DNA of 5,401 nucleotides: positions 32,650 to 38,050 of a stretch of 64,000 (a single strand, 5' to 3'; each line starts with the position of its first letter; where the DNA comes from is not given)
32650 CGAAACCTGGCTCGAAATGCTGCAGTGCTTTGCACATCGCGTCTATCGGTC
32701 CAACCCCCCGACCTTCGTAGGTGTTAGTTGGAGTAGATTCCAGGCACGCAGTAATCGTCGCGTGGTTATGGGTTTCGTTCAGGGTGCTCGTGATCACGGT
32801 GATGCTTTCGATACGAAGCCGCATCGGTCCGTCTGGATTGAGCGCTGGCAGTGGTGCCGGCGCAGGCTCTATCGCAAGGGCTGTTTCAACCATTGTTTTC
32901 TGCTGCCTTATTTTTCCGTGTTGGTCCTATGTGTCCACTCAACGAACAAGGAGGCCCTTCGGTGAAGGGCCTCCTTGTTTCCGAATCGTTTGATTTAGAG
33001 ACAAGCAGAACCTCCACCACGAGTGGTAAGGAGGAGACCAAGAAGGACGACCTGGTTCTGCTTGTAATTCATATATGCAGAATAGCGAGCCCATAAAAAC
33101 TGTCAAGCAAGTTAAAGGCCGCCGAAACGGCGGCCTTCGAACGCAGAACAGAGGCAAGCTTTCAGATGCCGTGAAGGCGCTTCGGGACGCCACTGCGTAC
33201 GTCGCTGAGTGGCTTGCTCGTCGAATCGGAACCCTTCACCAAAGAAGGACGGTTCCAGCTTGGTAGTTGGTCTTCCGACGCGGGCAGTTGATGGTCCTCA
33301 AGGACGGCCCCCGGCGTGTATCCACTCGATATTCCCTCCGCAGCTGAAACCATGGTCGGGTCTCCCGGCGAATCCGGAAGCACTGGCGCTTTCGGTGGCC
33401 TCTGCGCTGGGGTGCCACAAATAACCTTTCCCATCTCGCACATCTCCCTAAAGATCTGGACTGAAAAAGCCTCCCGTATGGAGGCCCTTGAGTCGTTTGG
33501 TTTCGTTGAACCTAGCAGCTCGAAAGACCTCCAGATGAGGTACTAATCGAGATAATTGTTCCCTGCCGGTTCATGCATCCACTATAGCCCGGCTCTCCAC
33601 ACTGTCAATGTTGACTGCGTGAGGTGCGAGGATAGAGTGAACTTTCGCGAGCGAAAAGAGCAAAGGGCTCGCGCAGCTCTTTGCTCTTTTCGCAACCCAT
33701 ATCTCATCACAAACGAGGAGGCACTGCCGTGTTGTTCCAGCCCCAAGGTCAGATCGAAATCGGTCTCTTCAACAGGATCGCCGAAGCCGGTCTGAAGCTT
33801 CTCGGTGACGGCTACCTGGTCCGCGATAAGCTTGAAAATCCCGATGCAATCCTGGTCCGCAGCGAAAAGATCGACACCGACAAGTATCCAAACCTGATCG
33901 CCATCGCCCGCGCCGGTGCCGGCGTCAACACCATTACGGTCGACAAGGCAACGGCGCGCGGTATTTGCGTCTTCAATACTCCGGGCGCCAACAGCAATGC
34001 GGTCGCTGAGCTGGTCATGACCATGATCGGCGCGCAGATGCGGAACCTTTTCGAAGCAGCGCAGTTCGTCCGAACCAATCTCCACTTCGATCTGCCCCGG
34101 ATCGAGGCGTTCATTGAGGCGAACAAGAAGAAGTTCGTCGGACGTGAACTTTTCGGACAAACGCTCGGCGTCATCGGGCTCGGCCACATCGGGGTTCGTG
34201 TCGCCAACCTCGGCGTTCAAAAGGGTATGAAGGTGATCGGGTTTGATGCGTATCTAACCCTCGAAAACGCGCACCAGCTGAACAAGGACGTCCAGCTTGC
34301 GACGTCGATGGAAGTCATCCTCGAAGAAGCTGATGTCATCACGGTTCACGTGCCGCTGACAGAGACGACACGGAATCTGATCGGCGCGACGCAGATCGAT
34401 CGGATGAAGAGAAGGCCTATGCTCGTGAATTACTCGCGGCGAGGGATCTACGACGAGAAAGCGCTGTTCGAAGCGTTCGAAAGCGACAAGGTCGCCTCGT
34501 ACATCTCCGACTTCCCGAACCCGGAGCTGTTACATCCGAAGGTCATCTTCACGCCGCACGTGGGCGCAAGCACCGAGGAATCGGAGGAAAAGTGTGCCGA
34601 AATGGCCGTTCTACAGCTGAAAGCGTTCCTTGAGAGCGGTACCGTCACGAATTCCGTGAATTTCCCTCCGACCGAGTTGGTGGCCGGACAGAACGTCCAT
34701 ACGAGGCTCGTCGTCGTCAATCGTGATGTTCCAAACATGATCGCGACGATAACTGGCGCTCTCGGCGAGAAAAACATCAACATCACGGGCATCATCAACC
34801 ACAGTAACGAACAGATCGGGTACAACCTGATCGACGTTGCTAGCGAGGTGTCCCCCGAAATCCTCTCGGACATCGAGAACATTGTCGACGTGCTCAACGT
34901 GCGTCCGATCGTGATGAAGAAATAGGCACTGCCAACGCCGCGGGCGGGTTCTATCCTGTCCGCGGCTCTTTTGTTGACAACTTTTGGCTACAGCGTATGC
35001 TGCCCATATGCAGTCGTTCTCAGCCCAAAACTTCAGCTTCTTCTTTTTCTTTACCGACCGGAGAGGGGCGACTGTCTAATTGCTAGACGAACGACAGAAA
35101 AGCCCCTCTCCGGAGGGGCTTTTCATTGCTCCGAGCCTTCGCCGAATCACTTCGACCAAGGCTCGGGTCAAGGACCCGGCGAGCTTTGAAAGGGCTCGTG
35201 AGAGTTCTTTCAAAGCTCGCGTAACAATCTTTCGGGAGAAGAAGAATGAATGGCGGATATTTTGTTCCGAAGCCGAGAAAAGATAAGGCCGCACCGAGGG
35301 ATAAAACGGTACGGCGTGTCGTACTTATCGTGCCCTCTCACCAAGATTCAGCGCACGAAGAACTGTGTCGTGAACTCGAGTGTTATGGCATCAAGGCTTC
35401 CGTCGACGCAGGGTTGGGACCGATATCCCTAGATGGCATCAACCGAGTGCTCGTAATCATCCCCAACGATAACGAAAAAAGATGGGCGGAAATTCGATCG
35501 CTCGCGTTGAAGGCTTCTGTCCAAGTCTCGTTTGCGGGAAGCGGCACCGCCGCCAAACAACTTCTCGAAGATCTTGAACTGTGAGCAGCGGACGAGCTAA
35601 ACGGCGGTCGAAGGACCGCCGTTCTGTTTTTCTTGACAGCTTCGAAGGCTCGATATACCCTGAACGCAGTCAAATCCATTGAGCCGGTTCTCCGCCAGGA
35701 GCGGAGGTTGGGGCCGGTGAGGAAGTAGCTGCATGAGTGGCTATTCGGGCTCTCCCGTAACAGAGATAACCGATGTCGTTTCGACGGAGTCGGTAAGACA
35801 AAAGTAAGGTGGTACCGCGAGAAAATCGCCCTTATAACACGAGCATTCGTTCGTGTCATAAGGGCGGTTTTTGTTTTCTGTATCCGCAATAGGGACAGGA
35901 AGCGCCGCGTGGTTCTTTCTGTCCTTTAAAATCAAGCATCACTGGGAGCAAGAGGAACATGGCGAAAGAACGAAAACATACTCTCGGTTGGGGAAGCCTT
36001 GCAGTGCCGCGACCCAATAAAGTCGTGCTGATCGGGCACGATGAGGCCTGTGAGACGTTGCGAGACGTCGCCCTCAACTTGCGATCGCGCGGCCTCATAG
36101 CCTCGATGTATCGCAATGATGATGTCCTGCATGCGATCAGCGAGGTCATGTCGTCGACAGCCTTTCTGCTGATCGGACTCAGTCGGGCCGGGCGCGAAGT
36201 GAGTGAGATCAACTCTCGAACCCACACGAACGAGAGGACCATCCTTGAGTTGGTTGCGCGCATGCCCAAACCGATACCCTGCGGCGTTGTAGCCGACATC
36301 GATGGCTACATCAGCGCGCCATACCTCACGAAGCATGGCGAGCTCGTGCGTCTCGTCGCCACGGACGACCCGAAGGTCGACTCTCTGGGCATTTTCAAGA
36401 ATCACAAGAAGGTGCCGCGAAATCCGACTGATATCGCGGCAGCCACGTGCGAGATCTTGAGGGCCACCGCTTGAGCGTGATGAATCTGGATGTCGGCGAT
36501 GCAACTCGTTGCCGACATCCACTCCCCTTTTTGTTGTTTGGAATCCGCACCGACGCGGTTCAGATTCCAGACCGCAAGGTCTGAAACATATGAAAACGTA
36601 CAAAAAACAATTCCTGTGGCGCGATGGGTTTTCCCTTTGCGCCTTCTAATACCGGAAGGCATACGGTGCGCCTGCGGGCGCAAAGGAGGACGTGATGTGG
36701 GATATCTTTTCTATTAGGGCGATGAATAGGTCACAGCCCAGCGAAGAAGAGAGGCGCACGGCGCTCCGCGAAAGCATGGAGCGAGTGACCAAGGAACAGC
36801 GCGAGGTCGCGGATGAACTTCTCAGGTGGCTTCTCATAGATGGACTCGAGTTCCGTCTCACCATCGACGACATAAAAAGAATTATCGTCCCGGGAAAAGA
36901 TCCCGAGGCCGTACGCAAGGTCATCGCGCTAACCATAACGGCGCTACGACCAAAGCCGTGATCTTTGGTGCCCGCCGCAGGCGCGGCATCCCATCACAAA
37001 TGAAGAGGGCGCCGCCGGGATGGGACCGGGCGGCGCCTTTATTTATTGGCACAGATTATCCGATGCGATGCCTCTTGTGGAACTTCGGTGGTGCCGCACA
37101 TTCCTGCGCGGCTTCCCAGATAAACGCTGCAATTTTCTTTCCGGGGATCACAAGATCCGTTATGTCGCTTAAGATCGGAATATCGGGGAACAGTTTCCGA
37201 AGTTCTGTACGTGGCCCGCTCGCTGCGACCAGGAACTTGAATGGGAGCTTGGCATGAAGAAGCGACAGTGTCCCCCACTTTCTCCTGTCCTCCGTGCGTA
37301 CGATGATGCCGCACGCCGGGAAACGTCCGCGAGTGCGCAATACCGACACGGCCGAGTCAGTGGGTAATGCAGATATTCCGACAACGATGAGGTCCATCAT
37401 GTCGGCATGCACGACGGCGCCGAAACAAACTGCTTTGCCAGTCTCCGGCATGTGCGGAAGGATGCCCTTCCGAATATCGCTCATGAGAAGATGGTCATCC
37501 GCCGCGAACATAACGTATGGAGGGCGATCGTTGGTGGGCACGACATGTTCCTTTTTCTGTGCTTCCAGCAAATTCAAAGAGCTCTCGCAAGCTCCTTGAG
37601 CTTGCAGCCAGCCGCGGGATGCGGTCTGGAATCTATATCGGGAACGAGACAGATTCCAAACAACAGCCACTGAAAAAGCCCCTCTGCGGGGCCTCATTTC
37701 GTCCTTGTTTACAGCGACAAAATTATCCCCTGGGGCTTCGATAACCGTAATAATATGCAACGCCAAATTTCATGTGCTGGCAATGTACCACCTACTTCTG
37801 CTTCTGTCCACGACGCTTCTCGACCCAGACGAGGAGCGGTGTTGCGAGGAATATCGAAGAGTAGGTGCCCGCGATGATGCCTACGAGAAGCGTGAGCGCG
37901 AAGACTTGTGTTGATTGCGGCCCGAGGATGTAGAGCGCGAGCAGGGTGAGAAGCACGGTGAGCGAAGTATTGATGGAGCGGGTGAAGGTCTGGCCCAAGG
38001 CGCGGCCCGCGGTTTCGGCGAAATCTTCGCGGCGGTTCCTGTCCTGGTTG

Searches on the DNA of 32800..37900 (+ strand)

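Call 74: search_rna_families(source=window, start=32800, end=37900, threshold=evalue, max_evalue=5)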
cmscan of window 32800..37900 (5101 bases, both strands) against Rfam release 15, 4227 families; matches with E-value up to 5: 10.
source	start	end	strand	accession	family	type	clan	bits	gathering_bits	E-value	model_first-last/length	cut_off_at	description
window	35670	35836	+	RF00230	T-box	Cis-reg; leader;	-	48.1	93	1.4e-08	1-219/219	no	T-box leader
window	35096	35245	-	RF04180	BTnc231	Gene; sRNA;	-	30.8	80.4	0.0018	1-154/154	no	Bacteroides sRNA BTnc231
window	35093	35187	-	RF01859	Phe_leader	Cis-reg; leader;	-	26.5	55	0.29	1-125/125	no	Phenylalanine leader peptide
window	35027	35127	+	RF01859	Phe_leader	Cis-reg; leader;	-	24.7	55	0.7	1-125/125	no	Phenylalanine leader peptide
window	32944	32980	+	RF03941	mir-3158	Gene; miRNA;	-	23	97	0.95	1-81/81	no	mir-3158 microRNA precursor family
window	33060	33140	+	RF02602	BASRCI414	Gene; sRNA;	-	22.8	270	0.021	1-229/229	no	Brucella sRNA CI414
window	35031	35177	-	RF01794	sok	Gene; antitoxin;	-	22.4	59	0.06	1-157/157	no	sok antitoxin (CssrC)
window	35078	35130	+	RF02054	STnc420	Gene; sRNA;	-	22.1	70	0.74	1-58/58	no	Salmonella enterica sRNA STnc420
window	32945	32979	+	RF00997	mir-942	Gene; miRNA;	-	19.3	100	4.7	1-86/86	no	mir-942 microRNA precursor family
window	35161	35218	+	RF01740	gyrA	Cis-reg;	-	17.1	45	2.2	7-73/88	no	gyrA RNA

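Call 76: search_rna_families(source=window, start=35550, end=36000, threshold=evalue, max_evalue=0.01, show_alignments=2)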
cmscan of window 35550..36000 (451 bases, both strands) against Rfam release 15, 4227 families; matches with E-value up to 0.01: 1.
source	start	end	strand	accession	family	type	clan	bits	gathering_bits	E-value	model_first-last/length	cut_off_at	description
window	35670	35836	+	RF00230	T-box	Cis-reg; leader;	-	48.1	93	1.2e-09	1-219/219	no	T-box leader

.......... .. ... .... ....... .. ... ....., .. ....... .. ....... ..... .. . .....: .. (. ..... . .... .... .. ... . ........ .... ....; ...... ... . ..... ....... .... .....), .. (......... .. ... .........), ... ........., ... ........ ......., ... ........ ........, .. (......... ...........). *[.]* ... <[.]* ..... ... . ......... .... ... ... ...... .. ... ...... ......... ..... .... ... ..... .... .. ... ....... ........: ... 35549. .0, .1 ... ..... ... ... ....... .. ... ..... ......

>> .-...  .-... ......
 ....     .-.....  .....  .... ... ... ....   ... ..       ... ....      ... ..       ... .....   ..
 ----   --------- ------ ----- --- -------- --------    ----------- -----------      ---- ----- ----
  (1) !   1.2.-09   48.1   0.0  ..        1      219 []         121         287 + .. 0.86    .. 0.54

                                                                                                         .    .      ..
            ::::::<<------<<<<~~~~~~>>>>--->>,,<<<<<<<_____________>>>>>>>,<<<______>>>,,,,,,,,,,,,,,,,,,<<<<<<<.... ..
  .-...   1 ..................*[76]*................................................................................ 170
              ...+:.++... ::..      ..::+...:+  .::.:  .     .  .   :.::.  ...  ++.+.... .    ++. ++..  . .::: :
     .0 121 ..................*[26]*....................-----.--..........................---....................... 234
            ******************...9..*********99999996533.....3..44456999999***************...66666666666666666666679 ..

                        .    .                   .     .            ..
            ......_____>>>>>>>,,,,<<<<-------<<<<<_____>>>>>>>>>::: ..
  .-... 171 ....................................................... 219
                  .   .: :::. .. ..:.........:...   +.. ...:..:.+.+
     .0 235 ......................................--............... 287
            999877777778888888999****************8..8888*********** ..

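Call 77: search_rna_families(sources=[L082, L083, L084, L085, L006, L004, L003, L002], threshold=evalue, max_evalue=0.01)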
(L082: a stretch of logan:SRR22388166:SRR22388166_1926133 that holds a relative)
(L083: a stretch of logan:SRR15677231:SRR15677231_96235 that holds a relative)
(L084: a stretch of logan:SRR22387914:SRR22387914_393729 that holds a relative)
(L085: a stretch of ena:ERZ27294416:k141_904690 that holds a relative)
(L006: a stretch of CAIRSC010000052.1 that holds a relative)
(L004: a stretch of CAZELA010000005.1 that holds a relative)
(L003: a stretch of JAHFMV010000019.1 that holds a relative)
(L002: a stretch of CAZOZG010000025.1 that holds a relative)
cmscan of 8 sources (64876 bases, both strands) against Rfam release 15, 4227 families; matches with E-value up to 0.01: 10.
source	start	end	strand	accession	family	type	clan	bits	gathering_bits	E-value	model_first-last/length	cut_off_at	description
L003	15644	16952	+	RF00177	SSU_rRNA_bacteria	Gene; rRNA;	CL00111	391.1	50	8e-121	9-873/1533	no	Bacterial small subunit ribosomal RNA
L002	1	1012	+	RF02541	LSU_rRNA_bacteria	Gene; rRNA;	CL00112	343.5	50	3.8e-109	2488-2925/2925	5'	Bacterial large subunit ribosomal RNA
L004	14399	14772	+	RF00177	SSU_rRNA_bacteria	Gene; rRNA;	CL00111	322.9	50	6.5e-99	1-405/1533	3'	Bacterial small subunit ribosomal RNA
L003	1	174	+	RF02541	LSU_rRNA_bacteria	Gene; rRNA;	CL00112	125.6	50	5.6e-37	2740-2925/2925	5'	Bacterial large subunit ribosomal RNA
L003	488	593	+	RF00001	5S_rRNA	Gene; rRNA;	CL00113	69.9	38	1.1e-12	1-120/120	no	5S ribosomal RNA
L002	1161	1266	+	RF00001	5S_rRNA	Gene; rRNA;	CL00113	68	38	3.5e-12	1-120/120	no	5S ribosomal RNA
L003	16245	16790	+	RF00028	Intron_gpI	Intron;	-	61.2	50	4.5e-13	1-253/253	no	Group I catalytic intron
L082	2306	2468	+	RF00230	T-box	Cis-reg; leader;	-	44.6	93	1.4e-06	1-219/219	no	T-box leader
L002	12644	12842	-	RF00230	T-box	Cis-reg; leader;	-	41.8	93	7.7e-06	1-219/219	no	T-box leader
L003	17014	17213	+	RF00177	SSU_rRNA_bacteria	Gene; rRNA;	CL00111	39.7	50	5.3e-08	935-1227/1533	no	Bacterial small subunit ribosomal RNA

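Call 93: search_rna_families(sources=[L087, L089, L090], threshold=evalue, max_evalue=0.1)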
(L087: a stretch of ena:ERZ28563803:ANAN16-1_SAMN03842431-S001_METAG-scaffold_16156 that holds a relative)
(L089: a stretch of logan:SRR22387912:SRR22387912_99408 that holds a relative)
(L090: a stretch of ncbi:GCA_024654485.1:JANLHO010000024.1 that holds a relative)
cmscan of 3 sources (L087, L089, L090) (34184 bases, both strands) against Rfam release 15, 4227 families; matches with E-value up to 0.1: 2.
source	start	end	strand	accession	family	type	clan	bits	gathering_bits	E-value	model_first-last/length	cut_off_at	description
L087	9651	9831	-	RF00230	T-box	Cis-reg; leader;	-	37.6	93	4.7e-05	1-219/219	no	T-box leader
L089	8472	8559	+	RF02621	BSnc120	Gene; sRNA;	-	27.9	114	0.015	1-88/88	no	Brucella sRNA 120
